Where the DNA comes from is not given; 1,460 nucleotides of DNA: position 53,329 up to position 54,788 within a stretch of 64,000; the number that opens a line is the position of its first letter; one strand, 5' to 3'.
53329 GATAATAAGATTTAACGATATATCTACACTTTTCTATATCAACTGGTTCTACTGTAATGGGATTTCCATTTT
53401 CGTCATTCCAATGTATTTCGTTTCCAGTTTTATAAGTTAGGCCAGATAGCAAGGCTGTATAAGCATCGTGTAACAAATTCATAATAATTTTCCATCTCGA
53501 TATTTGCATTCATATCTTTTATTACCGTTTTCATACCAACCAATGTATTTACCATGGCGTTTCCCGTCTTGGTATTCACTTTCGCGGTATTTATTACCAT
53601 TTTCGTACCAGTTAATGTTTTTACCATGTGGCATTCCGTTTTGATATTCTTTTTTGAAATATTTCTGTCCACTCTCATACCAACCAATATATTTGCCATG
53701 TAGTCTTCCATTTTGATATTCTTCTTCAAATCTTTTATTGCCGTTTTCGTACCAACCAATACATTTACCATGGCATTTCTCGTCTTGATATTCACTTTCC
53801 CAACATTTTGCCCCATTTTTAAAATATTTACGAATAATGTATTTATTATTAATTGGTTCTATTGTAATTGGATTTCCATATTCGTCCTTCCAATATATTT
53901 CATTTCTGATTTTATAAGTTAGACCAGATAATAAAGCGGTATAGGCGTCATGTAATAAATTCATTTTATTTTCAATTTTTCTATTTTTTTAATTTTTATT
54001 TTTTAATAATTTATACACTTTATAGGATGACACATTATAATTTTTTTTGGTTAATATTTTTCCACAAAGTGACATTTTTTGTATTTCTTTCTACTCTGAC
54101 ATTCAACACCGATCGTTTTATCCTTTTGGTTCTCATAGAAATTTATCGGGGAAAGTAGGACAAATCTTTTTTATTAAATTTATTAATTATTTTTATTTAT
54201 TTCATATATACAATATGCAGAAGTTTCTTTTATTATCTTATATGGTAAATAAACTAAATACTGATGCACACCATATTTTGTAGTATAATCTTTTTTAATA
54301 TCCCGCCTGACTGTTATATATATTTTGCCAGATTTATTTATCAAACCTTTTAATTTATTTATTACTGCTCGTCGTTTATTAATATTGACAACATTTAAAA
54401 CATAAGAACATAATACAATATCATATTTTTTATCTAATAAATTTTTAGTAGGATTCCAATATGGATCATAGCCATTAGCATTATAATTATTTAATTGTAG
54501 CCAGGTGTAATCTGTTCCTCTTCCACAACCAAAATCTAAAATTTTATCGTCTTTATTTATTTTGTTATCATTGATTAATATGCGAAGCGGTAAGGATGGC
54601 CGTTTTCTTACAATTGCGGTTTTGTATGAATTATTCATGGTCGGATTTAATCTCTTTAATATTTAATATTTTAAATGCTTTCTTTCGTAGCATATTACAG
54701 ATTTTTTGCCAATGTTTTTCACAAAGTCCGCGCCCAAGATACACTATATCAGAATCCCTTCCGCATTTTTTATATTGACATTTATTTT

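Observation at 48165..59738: Modular library: one conserved leader fused to interchangeable variable repeat domains (13 genes)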

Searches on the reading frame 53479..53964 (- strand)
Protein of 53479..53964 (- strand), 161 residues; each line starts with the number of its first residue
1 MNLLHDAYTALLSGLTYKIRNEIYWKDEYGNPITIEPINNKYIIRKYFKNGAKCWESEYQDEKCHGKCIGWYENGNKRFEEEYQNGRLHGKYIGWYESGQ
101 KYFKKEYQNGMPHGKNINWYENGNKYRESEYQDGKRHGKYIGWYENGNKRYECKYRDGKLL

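Call 7: search_protein_families(library=pfam, proteins=[window:53479-53964:-], max_evalue=0.01)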
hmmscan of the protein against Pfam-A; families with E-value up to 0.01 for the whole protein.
window:53479-53964:- (161 aa): 1 family
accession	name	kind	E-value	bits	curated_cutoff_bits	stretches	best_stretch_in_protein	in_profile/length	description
PF07661.19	MORN_2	-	3.9e-09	36.1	29.6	1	136-157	1-22/22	MORN repeat variant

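Call 9: search_protein_families(library=phrogs, proteins=[window:53479-53964:-], max_evalue=0.001)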
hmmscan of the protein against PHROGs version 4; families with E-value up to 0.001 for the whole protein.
window:53479-53964:- (161 aa): 0 families

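Call 17: find_homologous_proteins(query=window:53479-53964:-, region=1-48, max_evalue=0.01)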
Query window:53479-53964:-, residues 1-48 (48 aa): 13 proteins with E <= 0.01 among 13 candidates. Only proteins of 88 to 282 residues were searched: fused or split forms outside these lengths cannot appear, so this answer is no evidence that the protein stands alone or is whole; find_related_loci, which searches DNA, has no such limit.
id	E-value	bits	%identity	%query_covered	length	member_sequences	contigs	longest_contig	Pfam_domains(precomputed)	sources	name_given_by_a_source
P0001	6.4e-15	71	69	100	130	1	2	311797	PF07661.20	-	-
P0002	2.3e-14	70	67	100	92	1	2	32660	-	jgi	jgi:antitoxin component YwqK of YwqJK toxin-antitoxin module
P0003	1.2e-13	67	72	98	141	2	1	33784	PF07661.20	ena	-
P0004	3.5e-13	66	73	100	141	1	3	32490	-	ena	-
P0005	1.7e-12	64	69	100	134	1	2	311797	-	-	-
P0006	6.2e-12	62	69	100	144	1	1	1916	-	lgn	-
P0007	6.3e-12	62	72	98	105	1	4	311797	-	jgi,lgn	jgi:antitoxin component YwqK of YwqJK toxin-antitoxin module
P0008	3.4e-11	60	67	100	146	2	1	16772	-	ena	-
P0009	3.6e-11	60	68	98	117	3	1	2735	PF07661.20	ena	-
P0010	1.2e-10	58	65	100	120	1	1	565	PF07661.20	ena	-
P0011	1.8e-10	58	70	98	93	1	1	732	PF07661.20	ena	-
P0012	6.7e-10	56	79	81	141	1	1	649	-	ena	-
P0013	1.6e-9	55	74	81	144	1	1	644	PF07661.20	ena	-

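Call 19: find_encoding_contigs(protein=P0003, flank=10000, max_places=4)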
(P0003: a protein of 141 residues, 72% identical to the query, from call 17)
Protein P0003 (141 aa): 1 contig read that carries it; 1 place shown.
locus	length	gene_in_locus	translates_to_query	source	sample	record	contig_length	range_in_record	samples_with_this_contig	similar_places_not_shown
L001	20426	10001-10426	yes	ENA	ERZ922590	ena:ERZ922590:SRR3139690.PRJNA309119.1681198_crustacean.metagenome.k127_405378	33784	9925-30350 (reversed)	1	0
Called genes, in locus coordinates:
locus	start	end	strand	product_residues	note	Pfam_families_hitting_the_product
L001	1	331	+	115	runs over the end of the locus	-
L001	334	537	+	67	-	-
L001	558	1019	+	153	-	PF04002:RadC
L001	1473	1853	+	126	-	-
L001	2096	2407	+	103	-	-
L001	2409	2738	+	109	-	-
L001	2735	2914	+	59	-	-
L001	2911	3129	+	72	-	-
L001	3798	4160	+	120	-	-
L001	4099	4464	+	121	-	-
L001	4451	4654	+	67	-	-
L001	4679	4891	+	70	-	-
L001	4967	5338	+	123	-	-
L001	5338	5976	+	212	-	PF10263:SprT-like, PF01435:Peptidase_M48 (weak)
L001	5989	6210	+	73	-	-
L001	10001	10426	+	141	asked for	PF07661:MORN_2 (faint)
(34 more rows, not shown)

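Call 20: find_encoding_contigs(protein=P0007, flank=10000, max_places=4)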
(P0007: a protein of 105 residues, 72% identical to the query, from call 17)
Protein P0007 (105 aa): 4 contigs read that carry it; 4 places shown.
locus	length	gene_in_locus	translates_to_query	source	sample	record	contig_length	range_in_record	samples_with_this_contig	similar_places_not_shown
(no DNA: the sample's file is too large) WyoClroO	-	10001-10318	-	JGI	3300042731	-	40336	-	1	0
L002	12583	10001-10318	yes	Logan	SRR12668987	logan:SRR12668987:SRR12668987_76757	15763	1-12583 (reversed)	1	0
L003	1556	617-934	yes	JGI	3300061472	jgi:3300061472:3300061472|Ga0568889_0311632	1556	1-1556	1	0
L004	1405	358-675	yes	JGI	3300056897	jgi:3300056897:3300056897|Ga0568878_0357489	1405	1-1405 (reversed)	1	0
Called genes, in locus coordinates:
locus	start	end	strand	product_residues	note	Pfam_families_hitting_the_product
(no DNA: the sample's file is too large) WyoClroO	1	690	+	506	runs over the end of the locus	PF02310:B12-binding, PF04055:Radical_SAM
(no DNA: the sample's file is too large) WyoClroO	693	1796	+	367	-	-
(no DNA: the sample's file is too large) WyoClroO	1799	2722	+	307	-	PF21360:PylC-like_N, PF02655:ATP-grasp_3, PF13535:ATP-grasp_4 (faint), PF15632:ATPgrasp_Ter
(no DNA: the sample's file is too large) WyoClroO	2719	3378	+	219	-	PF00702:Hydrolase, PF03031:NIF (faint), PF13419:HAD_2, PF13242:Hydrolase_like (weak)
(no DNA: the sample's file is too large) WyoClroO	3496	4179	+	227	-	-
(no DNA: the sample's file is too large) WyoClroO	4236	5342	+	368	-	-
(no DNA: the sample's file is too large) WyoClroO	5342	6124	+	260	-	-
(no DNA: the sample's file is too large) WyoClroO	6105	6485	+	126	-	-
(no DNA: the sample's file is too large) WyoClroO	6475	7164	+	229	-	PF02348:CTP_transf_3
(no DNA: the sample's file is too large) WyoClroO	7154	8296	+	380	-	PF04230:PS_pyruv_trans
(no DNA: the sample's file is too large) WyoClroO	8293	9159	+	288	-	PF13489:Methyltransf_23, PF13847:Methyltransf_31, PF08241:Methyltransf_11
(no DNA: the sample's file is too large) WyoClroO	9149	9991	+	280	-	PF03102:NeuB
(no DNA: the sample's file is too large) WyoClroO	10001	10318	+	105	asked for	-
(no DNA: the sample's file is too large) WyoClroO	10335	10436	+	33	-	-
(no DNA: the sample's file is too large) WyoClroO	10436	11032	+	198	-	PF13302:Acetyltransf_3, PF13420:Acetyltransf_4 (weak), PF00583:Acetyltransf_1 (weak)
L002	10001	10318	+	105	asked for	-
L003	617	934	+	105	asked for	-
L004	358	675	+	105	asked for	-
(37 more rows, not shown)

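Call 21: find_encoding_contigs(protein=P0002, flank=10000, max_places=3)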
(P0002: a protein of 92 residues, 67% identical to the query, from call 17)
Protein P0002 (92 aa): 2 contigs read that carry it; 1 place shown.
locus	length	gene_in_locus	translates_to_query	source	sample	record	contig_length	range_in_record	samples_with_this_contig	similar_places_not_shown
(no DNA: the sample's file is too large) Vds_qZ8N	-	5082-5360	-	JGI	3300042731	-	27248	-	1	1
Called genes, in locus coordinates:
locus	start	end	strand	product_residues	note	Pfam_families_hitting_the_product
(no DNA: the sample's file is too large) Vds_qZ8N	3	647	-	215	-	?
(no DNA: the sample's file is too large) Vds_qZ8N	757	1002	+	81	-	-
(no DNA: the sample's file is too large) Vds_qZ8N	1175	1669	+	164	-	PF01661:Macro (weak)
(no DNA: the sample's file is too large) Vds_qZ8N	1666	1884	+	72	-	PF01176:eIF-1a, PF16745:RsgA_N (weak)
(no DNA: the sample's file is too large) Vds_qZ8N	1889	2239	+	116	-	-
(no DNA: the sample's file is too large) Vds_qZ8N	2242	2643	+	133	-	-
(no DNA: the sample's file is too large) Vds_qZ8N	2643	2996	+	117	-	PF00383:dCMP_cyt_deam_1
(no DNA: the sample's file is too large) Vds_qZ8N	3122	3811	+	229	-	PF17338:GP88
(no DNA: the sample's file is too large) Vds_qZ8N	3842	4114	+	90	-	-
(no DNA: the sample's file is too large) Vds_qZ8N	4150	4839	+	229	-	PF09414:RNA_ligase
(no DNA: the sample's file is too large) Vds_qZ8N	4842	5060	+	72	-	-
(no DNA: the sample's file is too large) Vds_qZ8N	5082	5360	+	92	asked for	-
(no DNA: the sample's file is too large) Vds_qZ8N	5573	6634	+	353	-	PF10127:RlaP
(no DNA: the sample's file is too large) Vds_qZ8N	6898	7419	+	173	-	PF06941:NT5C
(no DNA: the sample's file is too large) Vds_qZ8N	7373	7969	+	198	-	PF00929:RNase_T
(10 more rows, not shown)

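Call 34: predict_structure(alignment_id=A5)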
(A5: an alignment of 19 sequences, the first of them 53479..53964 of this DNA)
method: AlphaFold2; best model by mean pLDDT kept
length: 161 residues; sequences in the alignment: 19
mean_pLDDT: 93.8   pTM: 0.81
mean pLDDT of the five models: 93.8, 93.6, 93.2, 93.0, 92.8
residues with pLDDT >= 90: 133; 70-90: 27; 50-70: 1; < 50: 0
segments of 3 or more residues with pLDDT < 50: none
pLDDT, mean of each block of 10 residues (from residue 1): 75 86 88 91 94 96 95 98 97 98 98 98 97 96 97 96 91
secondary structure, 60 per line:
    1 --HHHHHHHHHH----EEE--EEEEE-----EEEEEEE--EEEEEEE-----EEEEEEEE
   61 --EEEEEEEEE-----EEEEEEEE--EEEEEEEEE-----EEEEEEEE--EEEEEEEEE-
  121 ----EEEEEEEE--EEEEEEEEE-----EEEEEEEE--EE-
elements in order: H3-12 E17-19 E22-26 E32-38 E41-47 E53-60 E63-71 E77-84 E87-95 E101-108 E111-119 E125-132 E135-143 E149-156

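Call 37: fold_search(model_id=the predicted structure, library=pdb)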
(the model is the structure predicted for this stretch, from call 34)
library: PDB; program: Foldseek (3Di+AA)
matches with E <= 10: 500; with E <= 0.001: 28
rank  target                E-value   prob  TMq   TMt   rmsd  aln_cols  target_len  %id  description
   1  9e5c_4y               3.4e-05  1.00  0.45  0.14  10.7       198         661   14  Cryo-EM structure of 96 nm repeat of microtubule doublet from T. brucei flagellum (released 2025-03-12)
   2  6t69                  3.9e-05  1.00  0.48  0.39   8.7       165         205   19  Crystal structure of Toxoplasma gondii Morn1(V shape) (released 2020-11-18)
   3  6t4d                  9.2e-05  1.00  0.47  0.39   7.1       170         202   20  Crystal structure of Plasmodium falciparum Morn1 (released 2020-11-18)
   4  4x7r_A                1.1e-04  1.00  0.35  0.14  10.4       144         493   12  Crystal structure of S. aureus TarM G117R mutant in complex with Fondaparinux, alpha-GlcNAc-glycerol and UDP (released 2015-02-25)
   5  6t6q_BBB              1.1e-04  1.00  0.47  0.39   7.3       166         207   20  Crystal structure of Toxoplasma gondii Morn1 (extended conformation). (released 2020-11-18)
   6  6t68_A                2.0e-04  1.00  0.48  0.41   8.9       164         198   20  Crystal structure of Trypanosoma brucei Morn1 (released 2020-11-18)
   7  4x7p_A                2.3e-04  1.00  0.37  0.14  10.2       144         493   13  Crystal structure of apo S. aureus TarM (released 2015-02-18)
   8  6t4r_CCC              2.3e-04  1.00  0.47  0.38   8.9       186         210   18  Crystal structure of Trypanosoma brucei Morn1 (released 2020-11-18)
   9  4wac                  2.8e-04  1.00  0.35  0.13  10.6       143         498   13  Crystal Structure of TarM (released 2015-02-25)
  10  8xwg                  2.8e-04  1.00  0.68  0.36   2.6       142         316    9  OspA variants for thioflavin-T binding (released 2024-11-27)
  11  9uo9                  3.0e-04  1.00  0.45  0.30   7.8       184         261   18  Structure of mouse Junctophilin-2 (released 2026-01-21)
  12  6t4r_AAA              3.4e-04  1.00  0.47  0.38   9.0       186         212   18  Crystal structure of Trypanosoma brucei Morn1 (released 2020-11-18)
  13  6t68_B                4.0e-04  1.00  0.44  0.37  10.4       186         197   17  Crystal structure of Trypanosoma brucei Morn1 (released 2020-11-18)
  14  6t6q_AAA              4.6e-04  1.00  0.47  0.39   7.3       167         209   20  Crystal structure of Toxoplasma gondii Morn1 (extended conformation). (released 2020-11-18)
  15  6tjh_A                6.0e-04  0.99  0.21  0.13  12.3       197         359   10  Crystal structure of the computationally designed Cake9 protein (released 2020-05-06)
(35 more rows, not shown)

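Call 48: search_protein_families(library=ncbifam, proteins=[window:53479-53964:-], max_evalue=0.01)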
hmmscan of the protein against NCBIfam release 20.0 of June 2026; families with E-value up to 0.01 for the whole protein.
window:53479-53964:- (161 aa): 1 family
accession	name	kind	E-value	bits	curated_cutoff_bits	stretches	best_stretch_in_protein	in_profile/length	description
NF033566.1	adhes_LIC20035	equivalog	0.0012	17.8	250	1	45-156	145-261/434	LIC20035 family adhesin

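Call 66: fold_search(model_id=the predicted structure, library=viral)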
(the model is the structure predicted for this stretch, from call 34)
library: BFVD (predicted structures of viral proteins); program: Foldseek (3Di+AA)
matches with E <= 10: 500; with E <= 0.001: 198
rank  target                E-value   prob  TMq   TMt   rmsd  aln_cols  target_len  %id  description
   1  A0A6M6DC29            7.2e-13  1.00  0.80  0.73   2.9       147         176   29  (no name in the UniProt tables at hand)
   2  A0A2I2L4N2            6.0e-12  1.00  0.76  0.69   3.2       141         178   30  MORN-repeat protein [Orpheovirus IHUMI-LCC2]
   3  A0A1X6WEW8            6.6e-12  1.00  0.77  0.61   3.0       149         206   29  (no name in the UniProt tables at hand)
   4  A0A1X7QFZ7            8.1e-12  1.00  0.71  0.92   1.3       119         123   37  (no name in the UniProt tables at hand)
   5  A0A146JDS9            8.9e-12  1.00  0.70  0.52   8.2       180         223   19  (no name in the UniProt tables at hand)
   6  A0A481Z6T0            9.9e-12  1.00  0.80  0.38   4.0       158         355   30  Antitoxin [Pithovirus LCPAC302]
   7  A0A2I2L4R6            1.2e-11  1.00  0.72  0.38   5.3       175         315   28  MORN-repeat protein [Orpheovirus IHUMI-LCC2]
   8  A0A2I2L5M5            2.1e-11  1.00  0.70  0.51  10.1       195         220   24  MORN-repeat protein (Fragment) [Orpheovirus IHUMI-LCC2]
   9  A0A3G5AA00            2.1e-11  1.00  0.66  0.28   9.5       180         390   25  MORN repeat-containing protein [Hyperionvirus sp.]
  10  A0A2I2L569            2.2e-11  1.00  0.73  0.61   7.1       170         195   26  MORN-repeat protein [Orpheovirus IHUMI-LCC2]
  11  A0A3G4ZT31            3.0e-11  1.00  0.81  0.45   2.5       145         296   23  MORN-repeat protein [Dasosvirus sp.]
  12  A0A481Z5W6            3.2e-11  1.00  0.80  0.72   2.3       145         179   28  MORN repeat protein [Pithovirus LCPAC104]
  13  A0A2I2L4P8            3.5e-11  1.00  0.78  0.48   3.1       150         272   28  MORN-repeat protein [Orpheovirus IHUMI-LCC2]
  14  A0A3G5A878            3.5e-11  1.00  0.67  0.39   5.1       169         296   21  MORN repeat-containing protein [Hyperionvirus sp.]
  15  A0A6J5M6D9            3.5e-11  1.00  0.67  0.60   5.9       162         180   23  MORN variant [uncultured Caudovirales phage]
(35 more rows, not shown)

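Call 87: search_protein_families(library=padloc, proteins=[window:53479-53964:-], max_evalue=0.001)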
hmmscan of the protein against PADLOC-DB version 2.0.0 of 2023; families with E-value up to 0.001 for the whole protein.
window:53479-53964:- (161 aa): 0 families

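Call 89: find_related_loci(query=A5, collection=metagenome_contigs, flank=10000)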
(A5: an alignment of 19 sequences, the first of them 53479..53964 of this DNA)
Query A5 (161 aa) in metagenome_contigs; peptide patterns used: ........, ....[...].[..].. (x = any residue, [..] = any of these).
230 stretches matched a pattern; 2 encode a relative of the query (tblastn E <= 1e-3); 2 distinct loci.
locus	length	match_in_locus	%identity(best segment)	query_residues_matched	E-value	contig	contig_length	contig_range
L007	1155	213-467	40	1-89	3e-10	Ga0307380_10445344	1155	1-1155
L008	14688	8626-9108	29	45-160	7e-7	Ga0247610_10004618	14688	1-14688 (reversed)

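Call 90: find_encoding_contigs(protein=P0004, flank=10000, max_places=2)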
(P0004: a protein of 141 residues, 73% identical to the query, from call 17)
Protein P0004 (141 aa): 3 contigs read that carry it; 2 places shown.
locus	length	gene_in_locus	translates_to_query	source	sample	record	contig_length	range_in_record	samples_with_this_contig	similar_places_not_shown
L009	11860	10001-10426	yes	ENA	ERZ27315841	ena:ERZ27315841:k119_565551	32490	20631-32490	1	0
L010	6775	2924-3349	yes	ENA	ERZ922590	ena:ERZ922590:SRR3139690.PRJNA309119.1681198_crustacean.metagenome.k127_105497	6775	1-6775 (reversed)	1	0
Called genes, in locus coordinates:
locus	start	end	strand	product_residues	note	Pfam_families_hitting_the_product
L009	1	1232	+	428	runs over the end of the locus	PF02689:Herpes_Helicase (faint), PF05970:PIF1, PF13245:AAA_19, PF13604:AAA_30, PF01443:Viral_helicase1 (faint)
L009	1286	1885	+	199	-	PF00413:Peptidase_M10 (weak)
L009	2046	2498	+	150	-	PF00011:HSP20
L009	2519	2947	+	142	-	PF10463:Peptidase_U49 (weak)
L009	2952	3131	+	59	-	-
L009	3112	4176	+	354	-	-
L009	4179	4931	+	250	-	PF00557:Peptidase_M24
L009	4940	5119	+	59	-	-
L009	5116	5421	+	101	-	-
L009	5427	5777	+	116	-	-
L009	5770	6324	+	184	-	-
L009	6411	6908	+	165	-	PF01327:Pep_deformylase, PF02810:SEC-C (weak)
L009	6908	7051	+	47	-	-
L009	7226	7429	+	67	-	-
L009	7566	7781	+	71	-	-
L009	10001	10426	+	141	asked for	-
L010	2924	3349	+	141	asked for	-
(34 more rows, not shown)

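Call 91: find_encoding_contigs(protein=P0008, flank=10000, max_places=2)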
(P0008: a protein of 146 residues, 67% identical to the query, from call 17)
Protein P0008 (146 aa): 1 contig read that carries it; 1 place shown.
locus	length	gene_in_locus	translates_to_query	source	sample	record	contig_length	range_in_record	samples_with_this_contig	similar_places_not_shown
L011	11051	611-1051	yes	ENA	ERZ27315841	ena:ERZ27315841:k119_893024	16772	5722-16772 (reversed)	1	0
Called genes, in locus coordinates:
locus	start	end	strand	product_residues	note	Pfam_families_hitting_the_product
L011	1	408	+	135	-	?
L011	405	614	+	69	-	-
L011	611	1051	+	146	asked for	-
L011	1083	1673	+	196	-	PF01195:Pept_tRNA_hydro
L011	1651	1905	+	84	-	-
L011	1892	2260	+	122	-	PF23969:DUF7296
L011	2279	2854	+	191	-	-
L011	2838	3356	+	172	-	PF01844:HNH, PF14279:HNH_5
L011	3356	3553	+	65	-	-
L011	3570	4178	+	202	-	PF01171:ATP_bind_3, PF01507:PAPS_reduct (faint)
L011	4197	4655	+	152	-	-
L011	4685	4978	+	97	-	-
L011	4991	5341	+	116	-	-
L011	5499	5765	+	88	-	-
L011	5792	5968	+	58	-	-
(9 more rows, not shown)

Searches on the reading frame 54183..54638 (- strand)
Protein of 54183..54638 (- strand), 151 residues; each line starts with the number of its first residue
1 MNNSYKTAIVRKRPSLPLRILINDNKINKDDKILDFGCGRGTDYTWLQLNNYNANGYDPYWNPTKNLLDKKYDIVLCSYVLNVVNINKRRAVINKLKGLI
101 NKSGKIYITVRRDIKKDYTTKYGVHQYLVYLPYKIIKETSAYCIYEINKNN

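Call 7: search_protein_families(library=pfam, proteins=[window:54183-54638:-], max_evalue=0.01)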
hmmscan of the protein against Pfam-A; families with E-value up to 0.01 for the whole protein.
window:54183-54638:- (151 aa): 6 families
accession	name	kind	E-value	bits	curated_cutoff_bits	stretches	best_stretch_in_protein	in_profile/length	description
PF13489.12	Methyltransf_23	-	9.6e-09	35.6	27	1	26-111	19-119/164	Methyltransferase domain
PF03848.20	TehB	-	2.1e-05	24.5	20.4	1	23-87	24-88/193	Tellurite resistance protein TehB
PF08242.18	Methyltransf_12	-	8.5e-05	23.7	30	0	69-105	60-97/98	Methyltransferase domain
PF13847.12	Methyltransf_31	-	0.00015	21.9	27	0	27-47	1-21/145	Methyltransferase domain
PF13649.12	Methyltransf_25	-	0.00047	21.2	27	0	68-104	61-97/97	Methyltransferase domain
PF08241.18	Methyltransf_11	-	0.00064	20.8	21.2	0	67-108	56-95/95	Methyltransferase domain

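Call 87: search_protein_families(library=padloc, proteins=[window:54183-54638:-], max_evalue=0.001)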
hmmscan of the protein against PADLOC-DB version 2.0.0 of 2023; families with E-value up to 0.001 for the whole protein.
window:54183-54638:- (151 aa): 1 family
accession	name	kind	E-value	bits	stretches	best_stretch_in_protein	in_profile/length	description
PDLC04134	mad2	-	5.7e-05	20.1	0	18-46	280-308/492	mads_2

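Call 88: find_related_loci(query=window:54183-54638:-, collection=metagenome_contigs, flank=10000)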
Query window:54183-54638:- (151 aa) in metagenome_contigs; peptide patterns used: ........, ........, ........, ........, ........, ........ (x = any residue, [..] = any of these).
325 stretches matched a pattern, but none encodes a relative of the query by tblastn (E <= 1e-3).
